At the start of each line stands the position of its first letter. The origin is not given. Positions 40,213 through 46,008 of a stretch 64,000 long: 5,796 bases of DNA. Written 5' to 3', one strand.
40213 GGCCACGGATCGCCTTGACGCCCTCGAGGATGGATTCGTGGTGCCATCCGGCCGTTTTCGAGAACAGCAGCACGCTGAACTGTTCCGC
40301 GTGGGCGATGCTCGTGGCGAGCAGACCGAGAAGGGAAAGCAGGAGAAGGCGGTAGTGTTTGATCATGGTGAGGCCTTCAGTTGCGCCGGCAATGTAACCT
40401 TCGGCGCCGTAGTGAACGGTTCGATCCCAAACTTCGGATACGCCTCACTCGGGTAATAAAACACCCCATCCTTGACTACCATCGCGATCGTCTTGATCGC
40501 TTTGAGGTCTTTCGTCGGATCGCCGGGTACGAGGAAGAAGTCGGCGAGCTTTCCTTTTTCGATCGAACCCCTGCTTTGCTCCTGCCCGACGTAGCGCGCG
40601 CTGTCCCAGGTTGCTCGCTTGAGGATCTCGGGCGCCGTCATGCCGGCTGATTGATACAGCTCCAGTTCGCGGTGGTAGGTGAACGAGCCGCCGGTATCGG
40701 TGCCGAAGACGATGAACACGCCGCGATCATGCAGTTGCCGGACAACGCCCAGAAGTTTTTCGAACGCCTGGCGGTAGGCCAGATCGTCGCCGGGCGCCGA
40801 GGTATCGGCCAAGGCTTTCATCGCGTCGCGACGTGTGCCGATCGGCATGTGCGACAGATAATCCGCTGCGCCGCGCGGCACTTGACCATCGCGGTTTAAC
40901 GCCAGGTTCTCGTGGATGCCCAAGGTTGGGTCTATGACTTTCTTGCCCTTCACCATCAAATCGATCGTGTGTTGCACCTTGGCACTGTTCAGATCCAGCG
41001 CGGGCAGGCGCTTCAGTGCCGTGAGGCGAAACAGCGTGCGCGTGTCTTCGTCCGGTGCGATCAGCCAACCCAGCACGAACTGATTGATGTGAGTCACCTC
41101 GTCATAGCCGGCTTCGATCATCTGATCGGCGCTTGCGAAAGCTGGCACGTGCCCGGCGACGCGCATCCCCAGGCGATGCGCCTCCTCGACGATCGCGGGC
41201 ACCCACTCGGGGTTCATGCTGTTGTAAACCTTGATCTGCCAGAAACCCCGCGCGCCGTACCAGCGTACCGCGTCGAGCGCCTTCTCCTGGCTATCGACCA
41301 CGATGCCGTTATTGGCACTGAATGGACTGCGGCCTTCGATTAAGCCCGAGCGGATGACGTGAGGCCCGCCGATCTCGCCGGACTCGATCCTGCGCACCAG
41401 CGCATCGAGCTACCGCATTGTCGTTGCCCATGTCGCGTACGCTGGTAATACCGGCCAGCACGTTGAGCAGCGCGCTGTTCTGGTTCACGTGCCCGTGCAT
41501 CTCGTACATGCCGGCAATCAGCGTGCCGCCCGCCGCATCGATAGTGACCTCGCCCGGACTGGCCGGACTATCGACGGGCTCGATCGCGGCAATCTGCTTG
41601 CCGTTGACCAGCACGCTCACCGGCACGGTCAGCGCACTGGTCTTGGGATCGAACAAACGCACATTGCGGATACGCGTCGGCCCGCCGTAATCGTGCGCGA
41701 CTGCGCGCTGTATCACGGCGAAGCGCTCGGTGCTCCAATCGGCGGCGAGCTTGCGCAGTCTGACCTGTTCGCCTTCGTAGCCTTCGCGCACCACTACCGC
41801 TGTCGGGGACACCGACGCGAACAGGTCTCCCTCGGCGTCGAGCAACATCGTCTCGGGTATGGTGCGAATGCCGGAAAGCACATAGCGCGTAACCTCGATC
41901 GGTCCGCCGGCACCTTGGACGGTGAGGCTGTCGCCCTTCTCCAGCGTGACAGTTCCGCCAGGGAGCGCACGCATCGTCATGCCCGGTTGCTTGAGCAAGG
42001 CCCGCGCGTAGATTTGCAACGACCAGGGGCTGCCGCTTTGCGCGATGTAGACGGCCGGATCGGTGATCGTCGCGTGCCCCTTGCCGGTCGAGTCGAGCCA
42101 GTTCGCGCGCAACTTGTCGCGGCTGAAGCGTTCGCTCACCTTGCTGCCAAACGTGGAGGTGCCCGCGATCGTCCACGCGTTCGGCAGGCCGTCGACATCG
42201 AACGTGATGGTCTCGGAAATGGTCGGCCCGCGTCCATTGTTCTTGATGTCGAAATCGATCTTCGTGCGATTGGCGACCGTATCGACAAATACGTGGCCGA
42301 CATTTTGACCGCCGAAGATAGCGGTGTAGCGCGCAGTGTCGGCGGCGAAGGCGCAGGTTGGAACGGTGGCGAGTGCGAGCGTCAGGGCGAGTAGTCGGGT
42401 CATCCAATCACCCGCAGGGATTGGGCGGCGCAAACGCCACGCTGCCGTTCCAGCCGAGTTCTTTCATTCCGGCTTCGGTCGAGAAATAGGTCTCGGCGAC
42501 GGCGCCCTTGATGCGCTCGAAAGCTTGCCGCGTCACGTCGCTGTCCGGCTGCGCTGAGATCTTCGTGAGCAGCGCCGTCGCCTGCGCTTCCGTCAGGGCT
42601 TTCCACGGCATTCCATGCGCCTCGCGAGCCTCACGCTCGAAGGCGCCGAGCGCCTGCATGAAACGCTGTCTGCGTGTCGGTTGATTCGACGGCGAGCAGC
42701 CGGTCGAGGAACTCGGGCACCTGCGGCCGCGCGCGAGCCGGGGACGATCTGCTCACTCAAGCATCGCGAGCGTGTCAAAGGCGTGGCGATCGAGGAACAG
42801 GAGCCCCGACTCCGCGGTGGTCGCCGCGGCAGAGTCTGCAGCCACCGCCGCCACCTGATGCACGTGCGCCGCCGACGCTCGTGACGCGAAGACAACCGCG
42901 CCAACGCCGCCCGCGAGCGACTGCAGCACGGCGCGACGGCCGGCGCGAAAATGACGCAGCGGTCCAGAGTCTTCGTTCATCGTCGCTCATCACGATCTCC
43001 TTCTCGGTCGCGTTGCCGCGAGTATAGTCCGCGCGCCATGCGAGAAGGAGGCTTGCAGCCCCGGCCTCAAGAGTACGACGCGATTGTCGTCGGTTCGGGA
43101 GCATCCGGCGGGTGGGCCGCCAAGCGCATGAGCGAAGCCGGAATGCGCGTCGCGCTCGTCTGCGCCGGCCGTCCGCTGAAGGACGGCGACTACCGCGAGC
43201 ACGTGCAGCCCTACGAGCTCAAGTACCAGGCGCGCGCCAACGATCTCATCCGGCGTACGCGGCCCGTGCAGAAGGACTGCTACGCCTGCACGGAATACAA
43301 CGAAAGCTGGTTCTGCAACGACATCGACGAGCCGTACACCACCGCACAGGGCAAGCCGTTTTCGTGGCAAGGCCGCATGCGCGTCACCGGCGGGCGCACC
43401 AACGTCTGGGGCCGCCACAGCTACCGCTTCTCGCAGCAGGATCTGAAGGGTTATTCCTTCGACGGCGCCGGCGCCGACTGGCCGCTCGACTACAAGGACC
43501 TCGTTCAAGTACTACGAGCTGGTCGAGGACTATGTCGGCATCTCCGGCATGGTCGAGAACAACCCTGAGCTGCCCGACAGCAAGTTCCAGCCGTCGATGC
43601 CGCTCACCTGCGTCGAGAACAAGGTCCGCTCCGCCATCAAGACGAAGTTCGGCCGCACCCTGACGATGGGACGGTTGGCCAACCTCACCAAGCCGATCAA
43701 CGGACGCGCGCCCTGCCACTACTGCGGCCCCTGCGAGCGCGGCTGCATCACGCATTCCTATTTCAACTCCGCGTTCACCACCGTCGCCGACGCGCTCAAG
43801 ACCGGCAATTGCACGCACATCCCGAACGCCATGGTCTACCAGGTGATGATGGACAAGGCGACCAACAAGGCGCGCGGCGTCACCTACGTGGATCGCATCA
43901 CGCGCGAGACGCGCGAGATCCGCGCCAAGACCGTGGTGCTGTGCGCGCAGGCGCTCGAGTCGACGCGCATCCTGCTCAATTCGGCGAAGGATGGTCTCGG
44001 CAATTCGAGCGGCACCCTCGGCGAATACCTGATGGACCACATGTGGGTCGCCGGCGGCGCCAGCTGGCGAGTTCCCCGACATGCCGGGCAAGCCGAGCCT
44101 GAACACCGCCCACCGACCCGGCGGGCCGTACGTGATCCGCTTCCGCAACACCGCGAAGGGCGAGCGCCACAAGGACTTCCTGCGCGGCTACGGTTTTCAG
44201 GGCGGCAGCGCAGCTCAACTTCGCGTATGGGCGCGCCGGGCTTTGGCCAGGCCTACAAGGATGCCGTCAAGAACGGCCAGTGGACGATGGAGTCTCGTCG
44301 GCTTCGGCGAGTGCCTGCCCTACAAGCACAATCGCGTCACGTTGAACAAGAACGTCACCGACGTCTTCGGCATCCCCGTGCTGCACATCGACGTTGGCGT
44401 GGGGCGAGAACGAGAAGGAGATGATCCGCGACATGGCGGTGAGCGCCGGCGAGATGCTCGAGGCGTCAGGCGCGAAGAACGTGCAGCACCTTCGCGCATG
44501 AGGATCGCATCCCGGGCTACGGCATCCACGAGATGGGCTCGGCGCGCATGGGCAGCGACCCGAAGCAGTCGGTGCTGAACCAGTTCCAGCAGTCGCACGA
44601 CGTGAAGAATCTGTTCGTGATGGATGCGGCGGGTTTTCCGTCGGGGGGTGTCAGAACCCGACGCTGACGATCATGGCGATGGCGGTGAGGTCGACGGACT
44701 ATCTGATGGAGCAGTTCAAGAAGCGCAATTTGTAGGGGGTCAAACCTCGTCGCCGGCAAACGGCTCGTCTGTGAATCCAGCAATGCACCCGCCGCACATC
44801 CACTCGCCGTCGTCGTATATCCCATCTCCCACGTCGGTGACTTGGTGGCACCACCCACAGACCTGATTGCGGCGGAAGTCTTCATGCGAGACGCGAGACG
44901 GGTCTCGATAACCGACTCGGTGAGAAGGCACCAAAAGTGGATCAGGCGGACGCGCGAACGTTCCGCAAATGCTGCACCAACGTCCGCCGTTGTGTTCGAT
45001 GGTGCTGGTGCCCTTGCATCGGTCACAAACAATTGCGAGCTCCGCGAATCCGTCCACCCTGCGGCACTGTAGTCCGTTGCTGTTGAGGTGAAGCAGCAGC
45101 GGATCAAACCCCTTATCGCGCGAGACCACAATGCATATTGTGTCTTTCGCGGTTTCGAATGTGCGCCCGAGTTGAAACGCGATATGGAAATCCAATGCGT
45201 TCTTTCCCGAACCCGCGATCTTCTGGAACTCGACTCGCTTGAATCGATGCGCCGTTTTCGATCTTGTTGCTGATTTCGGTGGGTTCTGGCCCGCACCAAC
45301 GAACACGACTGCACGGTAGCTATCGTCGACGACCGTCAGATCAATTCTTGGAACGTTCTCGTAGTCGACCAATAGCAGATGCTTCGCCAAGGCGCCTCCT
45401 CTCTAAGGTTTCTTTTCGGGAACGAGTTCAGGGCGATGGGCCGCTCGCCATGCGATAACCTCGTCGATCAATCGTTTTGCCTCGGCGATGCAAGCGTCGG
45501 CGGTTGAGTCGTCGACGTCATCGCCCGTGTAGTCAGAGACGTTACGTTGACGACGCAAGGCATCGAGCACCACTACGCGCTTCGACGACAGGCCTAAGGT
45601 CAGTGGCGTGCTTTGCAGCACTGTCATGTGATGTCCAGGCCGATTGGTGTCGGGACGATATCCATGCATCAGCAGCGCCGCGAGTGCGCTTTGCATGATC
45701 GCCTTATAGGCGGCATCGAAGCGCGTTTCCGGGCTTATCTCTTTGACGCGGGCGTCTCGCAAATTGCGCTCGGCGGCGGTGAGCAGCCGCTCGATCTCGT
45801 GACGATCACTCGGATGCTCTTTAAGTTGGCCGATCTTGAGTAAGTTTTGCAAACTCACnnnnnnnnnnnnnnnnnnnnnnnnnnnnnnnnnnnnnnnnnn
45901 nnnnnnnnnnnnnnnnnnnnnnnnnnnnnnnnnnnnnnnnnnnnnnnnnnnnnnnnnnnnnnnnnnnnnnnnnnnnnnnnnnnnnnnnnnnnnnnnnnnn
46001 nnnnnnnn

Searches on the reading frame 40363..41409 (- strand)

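Call 19: search_protein_families(library=pfam, proteins=[window:40363-41409:-], max_evalue=0.001)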
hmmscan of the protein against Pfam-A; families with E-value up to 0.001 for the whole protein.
window:40363-41409:- (348 aa): 2 families
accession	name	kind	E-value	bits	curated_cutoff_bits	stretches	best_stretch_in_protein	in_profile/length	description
PF01979.26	Amidohydro_1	-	8.7e-15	55.2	25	1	223-315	235-342/345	Amidohydrolase family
PF07969.17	Amidohydro_3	-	4.9e-06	26.7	29.7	1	256-317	406-470/472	Amidohydrolase family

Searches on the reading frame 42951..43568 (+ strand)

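Call 43: search_protein_families(library=pfam, proteins=[window:42951-43568:+], max_evalue=0.01)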
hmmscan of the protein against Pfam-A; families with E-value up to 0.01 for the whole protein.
window:42951-43568:+ (205 aa): 3 families
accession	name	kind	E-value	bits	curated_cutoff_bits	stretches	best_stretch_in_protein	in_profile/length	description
PF00890.30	FAD_binding_2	-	0.0015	18.2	20.4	1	43-74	1-32/414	FAD binding domain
PF01266.30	DAO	-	0.0067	16.4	27.9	1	43-75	1-34/353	FAD dependent oxidoreductase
PF07992.20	Pyr_redox_2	-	0.009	15.9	26.1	0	42-71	1-30/291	Pyridine nucleotide-disulphide oxidoreductase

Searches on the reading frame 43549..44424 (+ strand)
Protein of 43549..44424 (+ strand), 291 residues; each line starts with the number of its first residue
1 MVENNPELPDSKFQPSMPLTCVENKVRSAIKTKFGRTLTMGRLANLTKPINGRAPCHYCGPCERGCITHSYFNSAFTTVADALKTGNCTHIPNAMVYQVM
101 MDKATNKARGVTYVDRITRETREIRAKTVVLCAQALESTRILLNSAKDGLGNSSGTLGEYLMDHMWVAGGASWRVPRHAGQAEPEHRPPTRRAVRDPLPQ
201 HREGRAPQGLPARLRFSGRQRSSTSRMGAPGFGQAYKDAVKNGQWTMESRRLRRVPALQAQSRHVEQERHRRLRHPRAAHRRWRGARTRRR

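Call 43: search_protein_families(library=pfam, proteins=[window:43549-44424:+], max_evalue=0.01)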
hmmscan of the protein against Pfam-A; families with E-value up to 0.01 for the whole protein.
window:43549-44424:+ (291 aa): 1 family
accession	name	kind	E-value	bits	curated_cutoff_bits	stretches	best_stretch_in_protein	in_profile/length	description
PF00732.25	GMC_oxred_N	-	1.1e-12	48.6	23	1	56-165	111-217/218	GMC oxidoreductase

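Call 48: search_protein_representatives(protein=window:43549-44424:+)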
Query: 291 residues. Proteins with E-value up to 0.001 (for the whole library): 2028; up to 1e-10: 782; up to 1e-30: 88. The best 150 are listed.
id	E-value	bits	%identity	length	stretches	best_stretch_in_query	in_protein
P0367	1.2e-103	363.0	75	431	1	1-237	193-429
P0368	5.3e-86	305.1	56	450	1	1-278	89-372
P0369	1.2e-77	277.6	57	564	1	2-247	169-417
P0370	4.6e-77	275.7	59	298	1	3-242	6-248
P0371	1.0e-72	261.4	57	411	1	6-243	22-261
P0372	1.1e-67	244.9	50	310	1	17-282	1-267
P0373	2.0e-67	244.2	69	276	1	14-173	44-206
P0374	8.2e-67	242.1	49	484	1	1-291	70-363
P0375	1.9e-62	227.8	57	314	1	1-220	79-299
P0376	9.4e-61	222.2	63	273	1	35-210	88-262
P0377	1.9e-59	218.0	62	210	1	8-177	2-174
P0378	1.5e-58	215.0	68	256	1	6-141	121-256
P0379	1.6e-57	211.6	73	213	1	38-174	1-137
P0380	2.4e-57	211.0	53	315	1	3-195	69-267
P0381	5.7e-57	209.8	57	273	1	2-200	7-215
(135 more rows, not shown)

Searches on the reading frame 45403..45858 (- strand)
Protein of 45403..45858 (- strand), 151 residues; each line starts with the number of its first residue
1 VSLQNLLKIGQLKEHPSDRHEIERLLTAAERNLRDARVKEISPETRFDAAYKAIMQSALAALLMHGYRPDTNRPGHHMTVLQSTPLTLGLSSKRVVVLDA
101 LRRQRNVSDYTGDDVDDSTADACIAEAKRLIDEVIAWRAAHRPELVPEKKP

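Call 43: search_protein_families(library=pfam, proteins=[window:45403-45858:-], max_evalue=0.01)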
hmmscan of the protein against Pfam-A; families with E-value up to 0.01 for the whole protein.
window:45403-45858:- (151 aa): 1 family
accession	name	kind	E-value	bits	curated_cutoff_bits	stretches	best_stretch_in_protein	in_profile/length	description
PF05168.19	HEPN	-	0.0019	18.8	22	1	23-134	2-114/117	HEPN domain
